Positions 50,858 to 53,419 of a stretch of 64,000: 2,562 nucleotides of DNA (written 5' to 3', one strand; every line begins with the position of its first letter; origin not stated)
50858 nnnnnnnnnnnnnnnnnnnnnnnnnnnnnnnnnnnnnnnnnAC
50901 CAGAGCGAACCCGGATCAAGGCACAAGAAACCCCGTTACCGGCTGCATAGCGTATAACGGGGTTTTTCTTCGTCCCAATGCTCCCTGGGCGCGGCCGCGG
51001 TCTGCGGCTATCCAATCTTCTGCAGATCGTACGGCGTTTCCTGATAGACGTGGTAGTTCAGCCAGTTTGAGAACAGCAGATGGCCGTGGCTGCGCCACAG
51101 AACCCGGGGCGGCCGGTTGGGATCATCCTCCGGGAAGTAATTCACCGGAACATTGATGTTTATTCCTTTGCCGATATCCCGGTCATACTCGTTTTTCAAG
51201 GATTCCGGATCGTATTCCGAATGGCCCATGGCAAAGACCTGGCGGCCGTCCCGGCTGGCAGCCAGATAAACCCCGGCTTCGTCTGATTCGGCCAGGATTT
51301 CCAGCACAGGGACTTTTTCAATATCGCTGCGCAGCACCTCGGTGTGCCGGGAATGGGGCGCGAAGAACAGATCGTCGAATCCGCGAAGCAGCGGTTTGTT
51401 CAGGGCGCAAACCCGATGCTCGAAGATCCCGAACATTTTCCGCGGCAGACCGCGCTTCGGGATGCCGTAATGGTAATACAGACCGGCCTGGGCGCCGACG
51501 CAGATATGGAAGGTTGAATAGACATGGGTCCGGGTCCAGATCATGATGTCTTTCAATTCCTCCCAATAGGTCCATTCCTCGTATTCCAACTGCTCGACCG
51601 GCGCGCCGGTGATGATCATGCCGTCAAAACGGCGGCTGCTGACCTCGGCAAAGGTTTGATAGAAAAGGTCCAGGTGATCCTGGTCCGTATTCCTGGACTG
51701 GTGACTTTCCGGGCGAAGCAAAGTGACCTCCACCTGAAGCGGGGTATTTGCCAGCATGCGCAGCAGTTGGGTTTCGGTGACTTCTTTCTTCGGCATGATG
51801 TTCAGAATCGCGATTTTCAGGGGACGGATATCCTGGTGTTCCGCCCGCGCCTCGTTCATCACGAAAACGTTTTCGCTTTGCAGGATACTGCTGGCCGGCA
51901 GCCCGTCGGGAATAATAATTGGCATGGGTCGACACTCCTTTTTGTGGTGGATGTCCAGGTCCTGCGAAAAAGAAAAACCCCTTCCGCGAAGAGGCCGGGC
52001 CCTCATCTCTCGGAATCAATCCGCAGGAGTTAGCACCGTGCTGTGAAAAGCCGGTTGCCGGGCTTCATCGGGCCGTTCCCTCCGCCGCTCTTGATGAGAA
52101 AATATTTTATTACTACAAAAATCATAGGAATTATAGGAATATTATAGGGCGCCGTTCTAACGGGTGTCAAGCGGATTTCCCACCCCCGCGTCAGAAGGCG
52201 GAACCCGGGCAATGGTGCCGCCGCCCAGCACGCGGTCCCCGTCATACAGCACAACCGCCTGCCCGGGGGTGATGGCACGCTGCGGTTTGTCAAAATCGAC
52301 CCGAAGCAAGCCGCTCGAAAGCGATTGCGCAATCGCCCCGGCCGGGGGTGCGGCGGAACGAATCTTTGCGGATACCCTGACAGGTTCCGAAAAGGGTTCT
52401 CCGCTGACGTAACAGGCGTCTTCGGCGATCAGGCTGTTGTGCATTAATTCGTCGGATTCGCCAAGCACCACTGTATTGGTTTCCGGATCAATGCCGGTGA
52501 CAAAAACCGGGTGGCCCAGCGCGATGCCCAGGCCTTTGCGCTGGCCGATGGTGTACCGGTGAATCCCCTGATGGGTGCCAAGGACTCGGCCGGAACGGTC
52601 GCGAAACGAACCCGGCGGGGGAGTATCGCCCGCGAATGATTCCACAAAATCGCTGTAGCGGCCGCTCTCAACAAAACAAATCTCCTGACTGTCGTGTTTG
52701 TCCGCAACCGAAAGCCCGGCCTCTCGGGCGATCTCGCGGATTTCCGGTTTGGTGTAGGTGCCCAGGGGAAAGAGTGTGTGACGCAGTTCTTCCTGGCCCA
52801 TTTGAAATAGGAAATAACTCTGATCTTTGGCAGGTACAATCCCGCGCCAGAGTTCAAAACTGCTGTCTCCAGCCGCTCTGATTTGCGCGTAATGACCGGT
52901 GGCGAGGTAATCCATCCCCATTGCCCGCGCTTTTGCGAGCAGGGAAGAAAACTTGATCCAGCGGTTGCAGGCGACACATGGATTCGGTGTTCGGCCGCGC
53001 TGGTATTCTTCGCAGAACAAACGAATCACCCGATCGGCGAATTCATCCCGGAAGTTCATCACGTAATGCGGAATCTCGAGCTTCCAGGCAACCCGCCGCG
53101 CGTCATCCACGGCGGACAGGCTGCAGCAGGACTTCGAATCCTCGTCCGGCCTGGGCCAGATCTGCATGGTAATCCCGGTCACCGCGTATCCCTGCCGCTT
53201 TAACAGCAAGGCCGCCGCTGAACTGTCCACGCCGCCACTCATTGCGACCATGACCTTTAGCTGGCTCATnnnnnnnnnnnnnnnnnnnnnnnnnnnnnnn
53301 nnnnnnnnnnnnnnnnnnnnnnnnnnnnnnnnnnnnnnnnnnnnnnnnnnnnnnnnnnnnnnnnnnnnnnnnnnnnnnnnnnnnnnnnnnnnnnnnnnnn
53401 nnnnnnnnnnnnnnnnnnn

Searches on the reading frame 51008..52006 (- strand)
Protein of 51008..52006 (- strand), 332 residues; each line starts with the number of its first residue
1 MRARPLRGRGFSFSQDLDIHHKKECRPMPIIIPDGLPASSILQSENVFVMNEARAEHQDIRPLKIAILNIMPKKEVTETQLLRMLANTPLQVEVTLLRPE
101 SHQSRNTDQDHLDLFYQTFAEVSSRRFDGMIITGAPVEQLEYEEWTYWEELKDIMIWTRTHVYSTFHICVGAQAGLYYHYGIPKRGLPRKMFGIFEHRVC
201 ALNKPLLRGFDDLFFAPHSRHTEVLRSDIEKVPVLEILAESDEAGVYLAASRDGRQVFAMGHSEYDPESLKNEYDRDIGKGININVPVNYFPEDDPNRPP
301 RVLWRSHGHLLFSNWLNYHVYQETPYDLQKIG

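Call 33: search_protein_families(library=ncbifam, proteins=[window:51008-52006:-], max_evalue=1e-10)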
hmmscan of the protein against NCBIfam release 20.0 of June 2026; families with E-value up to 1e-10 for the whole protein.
window:51008-52006:- (332 aa): 3 families
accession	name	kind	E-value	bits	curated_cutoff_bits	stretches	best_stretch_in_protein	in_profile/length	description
NF047918.2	MetA_acetyl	exception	3.3e-146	486.3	460.5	1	28-328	1-302/302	homoserine O-acetyltransferase MetA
TIGR01001.2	MetA_succinyl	equivalog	2.3e-133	444.2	495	1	28-331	1-304/304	homoserine O-succinyltransferase MetA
NF003776.0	PRK05368.1-3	equivalog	1.1e-55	188.7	358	1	28-281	1-257/353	homoserine O-succinyltransferase MetA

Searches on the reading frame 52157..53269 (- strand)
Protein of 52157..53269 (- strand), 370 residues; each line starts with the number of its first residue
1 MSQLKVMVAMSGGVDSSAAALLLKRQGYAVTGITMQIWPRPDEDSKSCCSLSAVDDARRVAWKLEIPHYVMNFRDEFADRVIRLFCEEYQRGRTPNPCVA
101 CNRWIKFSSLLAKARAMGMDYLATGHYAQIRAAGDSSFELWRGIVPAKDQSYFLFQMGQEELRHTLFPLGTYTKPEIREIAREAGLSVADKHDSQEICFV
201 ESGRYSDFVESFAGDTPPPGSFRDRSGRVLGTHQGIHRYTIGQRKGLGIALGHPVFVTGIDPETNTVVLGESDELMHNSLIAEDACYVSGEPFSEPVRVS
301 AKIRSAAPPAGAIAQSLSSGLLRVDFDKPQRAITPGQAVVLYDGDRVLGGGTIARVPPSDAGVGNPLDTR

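Call 34: find_homologous_proteins(query=window:52157-53269:-, max_evalue=1e-30)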
Query window:52157-53269:- (370 aa): 8000 proteins with E <= 1e-30 among 8000 candidates; the best 120 are listed.
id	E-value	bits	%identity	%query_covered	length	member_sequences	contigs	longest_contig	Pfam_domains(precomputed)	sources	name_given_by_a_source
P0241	5.2e-250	846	100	100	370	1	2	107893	PF20259.4,PF03054.23,PF20258.5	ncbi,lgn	ncbi:MAG: tRNA 2-thiouridine(34) synthase MnmA [Solirubrobacterales bacterium]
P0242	3.9e-155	534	65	96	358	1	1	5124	PF20259.4,PF03054.23,PF20258.5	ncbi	ncbi:MAG: tRNA 2-thiouridine(34) synthase MnmA [Candidatus Saccharibacteria bacterium]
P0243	2.4e-150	518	65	96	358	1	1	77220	PF20259.4,PF03054.23,PF20258.5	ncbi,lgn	ncbi:MAG: tRNA 2-thiouridine(34) synthase MnmA [Acidobacteriota bacterium]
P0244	5.1e-144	498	64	95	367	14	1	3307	PF20259.4,PF03054.23,PF20258.5,PF02540.24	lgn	-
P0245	6.6e-142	491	61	94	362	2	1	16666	PF20259.4,PF03054.23,PF20258.5,PF02540.24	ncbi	ncbi:MAG: tRNA 2-thiouridine(34) synthase MnmA [Syntrophomonas sp.]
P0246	7.4e-142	491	63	96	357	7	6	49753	PF20259.4,PF03054.23,PF20258.5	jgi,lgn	jgi:tRNA-specific 2-thiouridylase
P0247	7.8e-142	490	62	95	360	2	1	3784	PF20259.4,PF03054.23,PF20258.5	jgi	jgi:tRNA-specific 2-thiouridylase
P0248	9.4e-142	490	62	96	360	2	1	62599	PF24167.2,PF20259.4,PF03054.23,PF20258.5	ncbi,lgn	ncbi:MAG: tRNA 2-thiouridine(34) synthase MnmA [Syntrophomonadaceae bacterium]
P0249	1.0e-141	490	63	95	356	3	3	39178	PF24167.2,PF20259.4,PF03054.23,PF20258.5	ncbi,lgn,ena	-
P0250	6.2e-141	488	62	96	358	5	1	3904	PF20259.4,PF03054.23,PF06508.20,PF20258.5,PF02540.24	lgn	-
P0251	2.7e-140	485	62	97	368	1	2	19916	PF24167.2,PF20259.4,PF03054.23,PF20258.5,PF02540.24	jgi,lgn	jgi:tRNA-specific 2-thiouridylase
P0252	8.3e-140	484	62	94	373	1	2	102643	PF20259.4,PF03054.23,PF00764.26,PF20258.5,PF02540.24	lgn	-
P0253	1.7e-139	483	61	94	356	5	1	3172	PF20259.4,PF03054.23,PF20258.5,PF02540.24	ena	-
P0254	1.9e-139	483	63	95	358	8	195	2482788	PF20259.4,PF03054.23,PF20258.5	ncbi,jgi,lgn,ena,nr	ncbi:MAG: tRNA 2-thiouridine(34) synthase MnmA [Syntrophomonadaceae bacterium]|jgi:tRNA-specific 2-t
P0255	3.3e-139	482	61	96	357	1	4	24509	PF20259.4,PF03054.23,PF20258.5,PF02540.24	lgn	-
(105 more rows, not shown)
